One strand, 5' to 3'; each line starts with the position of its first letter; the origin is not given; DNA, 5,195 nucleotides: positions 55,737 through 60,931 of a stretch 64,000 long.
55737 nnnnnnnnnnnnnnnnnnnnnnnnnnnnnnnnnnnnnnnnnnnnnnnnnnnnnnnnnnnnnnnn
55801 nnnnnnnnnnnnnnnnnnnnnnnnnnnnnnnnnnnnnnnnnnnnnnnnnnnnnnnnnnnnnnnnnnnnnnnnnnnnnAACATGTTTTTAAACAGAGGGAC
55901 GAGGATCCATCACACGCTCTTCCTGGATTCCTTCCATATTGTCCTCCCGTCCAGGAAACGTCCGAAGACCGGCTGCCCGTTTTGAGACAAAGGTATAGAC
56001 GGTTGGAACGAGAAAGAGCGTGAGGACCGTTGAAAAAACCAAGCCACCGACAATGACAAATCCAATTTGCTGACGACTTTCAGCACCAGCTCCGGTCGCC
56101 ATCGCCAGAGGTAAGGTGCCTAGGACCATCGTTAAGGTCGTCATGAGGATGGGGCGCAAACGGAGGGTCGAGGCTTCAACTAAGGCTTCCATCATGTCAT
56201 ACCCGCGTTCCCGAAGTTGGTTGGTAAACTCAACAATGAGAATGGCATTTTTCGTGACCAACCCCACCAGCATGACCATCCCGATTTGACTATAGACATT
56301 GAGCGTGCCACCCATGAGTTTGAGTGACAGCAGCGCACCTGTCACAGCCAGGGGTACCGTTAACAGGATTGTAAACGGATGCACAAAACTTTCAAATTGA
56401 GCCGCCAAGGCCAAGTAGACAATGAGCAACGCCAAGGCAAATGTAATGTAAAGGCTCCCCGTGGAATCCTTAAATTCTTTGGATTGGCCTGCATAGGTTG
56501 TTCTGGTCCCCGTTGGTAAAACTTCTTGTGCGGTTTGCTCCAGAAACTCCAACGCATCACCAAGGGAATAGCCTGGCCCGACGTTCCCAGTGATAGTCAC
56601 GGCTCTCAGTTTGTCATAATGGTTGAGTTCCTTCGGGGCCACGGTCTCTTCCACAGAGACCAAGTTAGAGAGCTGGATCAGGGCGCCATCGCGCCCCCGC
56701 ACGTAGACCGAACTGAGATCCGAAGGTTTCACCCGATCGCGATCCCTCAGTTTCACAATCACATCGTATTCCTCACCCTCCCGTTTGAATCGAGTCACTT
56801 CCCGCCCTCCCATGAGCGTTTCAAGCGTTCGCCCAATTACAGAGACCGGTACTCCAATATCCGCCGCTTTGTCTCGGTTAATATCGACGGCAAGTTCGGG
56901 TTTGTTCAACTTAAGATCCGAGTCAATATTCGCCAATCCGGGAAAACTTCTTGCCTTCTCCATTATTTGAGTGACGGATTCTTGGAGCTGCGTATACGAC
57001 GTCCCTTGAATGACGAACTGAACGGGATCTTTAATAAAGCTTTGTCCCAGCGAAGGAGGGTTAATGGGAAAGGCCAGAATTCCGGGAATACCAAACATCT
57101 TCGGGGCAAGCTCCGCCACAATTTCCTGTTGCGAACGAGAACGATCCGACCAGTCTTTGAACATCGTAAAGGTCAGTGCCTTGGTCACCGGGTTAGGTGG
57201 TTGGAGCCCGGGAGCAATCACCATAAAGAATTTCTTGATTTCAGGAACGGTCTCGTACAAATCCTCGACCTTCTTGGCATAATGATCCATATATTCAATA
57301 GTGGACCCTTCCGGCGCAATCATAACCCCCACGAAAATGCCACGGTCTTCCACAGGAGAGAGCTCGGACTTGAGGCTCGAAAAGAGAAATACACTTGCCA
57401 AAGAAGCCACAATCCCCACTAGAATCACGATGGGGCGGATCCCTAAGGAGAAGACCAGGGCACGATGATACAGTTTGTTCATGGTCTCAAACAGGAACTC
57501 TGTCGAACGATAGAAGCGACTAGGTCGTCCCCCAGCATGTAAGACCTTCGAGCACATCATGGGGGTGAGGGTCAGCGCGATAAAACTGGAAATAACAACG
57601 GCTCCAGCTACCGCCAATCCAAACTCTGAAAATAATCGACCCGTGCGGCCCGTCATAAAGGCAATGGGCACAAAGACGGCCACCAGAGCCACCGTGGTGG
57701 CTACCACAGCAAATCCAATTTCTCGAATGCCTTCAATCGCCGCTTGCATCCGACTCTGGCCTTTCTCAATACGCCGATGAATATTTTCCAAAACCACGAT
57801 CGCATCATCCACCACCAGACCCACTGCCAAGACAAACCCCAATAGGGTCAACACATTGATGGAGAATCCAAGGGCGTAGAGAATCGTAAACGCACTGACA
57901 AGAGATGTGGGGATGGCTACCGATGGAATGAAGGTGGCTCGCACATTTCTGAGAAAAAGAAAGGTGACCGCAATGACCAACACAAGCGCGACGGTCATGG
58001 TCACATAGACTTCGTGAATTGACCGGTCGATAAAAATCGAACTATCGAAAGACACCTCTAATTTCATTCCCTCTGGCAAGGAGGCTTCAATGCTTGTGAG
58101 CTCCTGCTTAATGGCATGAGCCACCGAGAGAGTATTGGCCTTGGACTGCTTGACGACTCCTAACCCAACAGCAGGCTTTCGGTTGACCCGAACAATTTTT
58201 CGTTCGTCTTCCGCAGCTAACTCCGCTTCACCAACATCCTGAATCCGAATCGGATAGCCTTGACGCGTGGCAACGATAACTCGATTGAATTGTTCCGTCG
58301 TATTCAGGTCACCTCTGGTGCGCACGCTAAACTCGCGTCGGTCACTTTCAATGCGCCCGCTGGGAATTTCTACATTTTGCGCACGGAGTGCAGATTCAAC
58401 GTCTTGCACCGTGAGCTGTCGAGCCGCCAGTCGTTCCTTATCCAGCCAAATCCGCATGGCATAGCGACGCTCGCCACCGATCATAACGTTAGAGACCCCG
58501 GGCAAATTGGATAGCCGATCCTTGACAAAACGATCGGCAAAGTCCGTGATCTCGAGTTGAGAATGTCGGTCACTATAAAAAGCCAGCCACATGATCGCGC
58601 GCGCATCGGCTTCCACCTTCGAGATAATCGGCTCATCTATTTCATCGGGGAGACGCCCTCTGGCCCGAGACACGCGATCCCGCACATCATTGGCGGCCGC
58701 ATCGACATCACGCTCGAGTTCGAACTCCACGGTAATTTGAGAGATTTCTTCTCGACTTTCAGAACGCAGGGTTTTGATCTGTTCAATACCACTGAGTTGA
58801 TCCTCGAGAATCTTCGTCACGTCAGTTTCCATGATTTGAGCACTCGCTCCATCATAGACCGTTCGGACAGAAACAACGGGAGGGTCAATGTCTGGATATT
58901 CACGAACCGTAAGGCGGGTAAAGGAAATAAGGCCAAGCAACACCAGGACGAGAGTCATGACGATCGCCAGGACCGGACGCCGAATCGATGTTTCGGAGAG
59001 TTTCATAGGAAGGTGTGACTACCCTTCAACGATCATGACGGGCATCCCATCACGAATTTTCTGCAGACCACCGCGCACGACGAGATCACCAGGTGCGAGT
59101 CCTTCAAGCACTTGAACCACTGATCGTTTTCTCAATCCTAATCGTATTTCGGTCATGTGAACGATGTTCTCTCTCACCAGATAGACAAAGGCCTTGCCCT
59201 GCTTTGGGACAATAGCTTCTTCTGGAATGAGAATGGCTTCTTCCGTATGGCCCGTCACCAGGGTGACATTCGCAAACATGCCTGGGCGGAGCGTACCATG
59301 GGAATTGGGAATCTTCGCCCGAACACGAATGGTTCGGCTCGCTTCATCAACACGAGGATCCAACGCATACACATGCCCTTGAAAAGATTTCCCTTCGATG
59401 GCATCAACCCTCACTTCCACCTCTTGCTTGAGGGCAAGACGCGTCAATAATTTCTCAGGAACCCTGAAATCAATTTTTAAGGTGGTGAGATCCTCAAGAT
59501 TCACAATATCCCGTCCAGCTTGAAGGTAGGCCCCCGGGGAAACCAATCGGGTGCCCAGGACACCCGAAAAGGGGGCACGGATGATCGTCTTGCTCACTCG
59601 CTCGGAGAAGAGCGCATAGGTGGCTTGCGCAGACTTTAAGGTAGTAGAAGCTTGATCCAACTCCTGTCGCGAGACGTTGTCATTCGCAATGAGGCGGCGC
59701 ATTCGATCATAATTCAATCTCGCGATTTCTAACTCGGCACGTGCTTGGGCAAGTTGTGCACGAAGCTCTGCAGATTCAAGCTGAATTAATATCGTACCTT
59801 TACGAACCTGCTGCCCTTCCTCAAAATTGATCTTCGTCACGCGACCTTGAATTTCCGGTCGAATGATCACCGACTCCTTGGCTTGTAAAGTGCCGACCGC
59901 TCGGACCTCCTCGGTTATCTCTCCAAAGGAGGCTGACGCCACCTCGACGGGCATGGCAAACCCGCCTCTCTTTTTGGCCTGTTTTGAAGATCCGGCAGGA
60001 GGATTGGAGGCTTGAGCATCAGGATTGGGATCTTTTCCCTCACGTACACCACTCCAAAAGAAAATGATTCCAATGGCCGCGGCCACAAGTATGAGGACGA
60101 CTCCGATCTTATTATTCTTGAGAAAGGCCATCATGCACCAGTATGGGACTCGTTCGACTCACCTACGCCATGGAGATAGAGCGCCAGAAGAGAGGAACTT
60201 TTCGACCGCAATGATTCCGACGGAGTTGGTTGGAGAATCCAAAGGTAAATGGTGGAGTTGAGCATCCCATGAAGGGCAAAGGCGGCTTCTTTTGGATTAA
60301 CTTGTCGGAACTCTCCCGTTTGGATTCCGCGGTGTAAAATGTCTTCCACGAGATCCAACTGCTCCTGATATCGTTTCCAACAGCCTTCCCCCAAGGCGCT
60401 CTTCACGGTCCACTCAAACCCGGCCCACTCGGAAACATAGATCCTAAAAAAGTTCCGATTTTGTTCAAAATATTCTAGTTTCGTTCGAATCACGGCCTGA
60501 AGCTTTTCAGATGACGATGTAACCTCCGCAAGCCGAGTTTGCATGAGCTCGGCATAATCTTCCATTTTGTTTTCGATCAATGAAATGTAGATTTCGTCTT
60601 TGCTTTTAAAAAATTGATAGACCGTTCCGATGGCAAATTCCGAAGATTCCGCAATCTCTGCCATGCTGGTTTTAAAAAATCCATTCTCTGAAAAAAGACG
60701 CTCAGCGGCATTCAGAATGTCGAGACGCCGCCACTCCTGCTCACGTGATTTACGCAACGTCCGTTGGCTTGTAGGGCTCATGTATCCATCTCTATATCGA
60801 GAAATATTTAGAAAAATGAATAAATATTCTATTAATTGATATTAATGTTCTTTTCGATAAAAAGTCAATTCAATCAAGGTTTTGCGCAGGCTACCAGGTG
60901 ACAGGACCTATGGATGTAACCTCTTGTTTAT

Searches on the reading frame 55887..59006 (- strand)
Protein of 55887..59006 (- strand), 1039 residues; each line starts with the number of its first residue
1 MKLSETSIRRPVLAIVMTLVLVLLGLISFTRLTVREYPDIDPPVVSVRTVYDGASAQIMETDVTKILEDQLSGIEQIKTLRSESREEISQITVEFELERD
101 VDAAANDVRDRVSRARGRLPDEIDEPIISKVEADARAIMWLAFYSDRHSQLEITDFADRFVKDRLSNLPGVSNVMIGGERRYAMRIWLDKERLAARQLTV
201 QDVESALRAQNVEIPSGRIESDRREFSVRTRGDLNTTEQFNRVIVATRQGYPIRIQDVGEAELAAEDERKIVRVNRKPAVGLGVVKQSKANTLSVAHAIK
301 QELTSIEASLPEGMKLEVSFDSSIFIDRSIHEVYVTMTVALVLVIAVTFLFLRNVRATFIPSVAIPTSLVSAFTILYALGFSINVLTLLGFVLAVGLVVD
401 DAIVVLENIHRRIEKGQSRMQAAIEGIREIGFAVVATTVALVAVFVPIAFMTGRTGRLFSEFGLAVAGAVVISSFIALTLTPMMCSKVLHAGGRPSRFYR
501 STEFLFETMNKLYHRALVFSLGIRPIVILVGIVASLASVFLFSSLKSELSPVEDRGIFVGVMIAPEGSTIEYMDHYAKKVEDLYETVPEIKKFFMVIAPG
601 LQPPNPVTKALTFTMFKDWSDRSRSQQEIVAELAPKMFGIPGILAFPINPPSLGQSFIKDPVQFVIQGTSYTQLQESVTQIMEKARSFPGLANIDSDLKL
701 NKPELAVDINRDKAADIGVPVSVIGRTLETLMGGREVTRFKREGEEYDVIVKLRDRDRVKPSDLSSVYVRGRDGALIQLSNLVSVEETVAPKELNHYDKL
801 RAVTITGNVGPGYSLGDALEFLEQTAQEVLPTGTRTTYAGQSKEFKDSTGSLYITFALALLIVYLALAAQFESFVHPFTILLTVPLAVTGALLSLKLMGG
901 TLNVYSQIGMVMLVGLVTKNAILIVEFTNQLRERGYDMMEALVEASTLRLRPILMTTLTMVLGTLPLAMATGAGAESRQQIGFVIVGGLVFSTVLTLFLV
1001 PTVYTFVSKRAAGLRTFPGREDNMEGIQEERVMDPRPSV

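Call 79: search_protein_families(library=pfam, proteins=[window:55887-59006:-], max_evalue=0.00001)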
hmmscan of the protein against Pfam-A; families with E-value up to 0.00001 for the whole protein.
window:55887-59006:- (1039 aa): 2 families
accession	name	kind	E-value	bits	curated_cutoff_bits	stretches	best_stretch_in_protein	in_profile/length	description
PF00873.25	ACR_tran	-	0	1065.7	28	1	4-1007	2-1020/1021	AcrB/AcrD/AcrF family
PF03176.21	MMPL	-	1.7e-22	80.2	20.5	2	291-486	102-300/333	MMPL family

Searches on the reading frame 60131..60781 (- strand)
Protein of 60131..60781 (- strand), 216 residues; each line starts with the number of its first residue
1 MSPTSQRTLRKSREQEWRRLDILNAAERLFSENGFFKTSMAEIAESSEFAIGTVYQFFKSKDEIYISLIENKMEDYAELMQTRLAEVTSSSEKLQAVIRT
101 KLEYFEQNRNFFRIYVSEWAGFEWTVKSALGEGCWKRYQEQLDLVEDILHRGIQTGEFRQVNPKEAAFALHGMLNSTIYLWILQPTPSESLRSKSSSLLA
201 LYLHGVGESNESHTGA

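Call 79: search_protein_families(library=pfam, proteins=[window:60131-60781:-], max_evalue=0.00001)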
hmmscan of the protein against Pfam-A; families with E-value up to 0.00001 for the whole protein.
window:60131-60781:- (216 aa): 3 families
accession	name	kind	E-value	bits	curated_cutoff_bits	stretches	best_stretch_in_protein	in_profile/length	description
PF00440.29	TetR_N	-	1.5e-13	50.7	24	1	22-66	1-45/47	Bacterial regulatory proteins, tetR family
PF17932.6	TetR_C_24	-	3.3e-11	43.9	26.4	1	89-177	3-87/114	Tetracyclin repressor-like, C-terminal domain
PF08359.16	TetR_C_4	-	1.8e-06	28.6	21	1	70-185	2-114/133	YsiA-like protein, C-terminal region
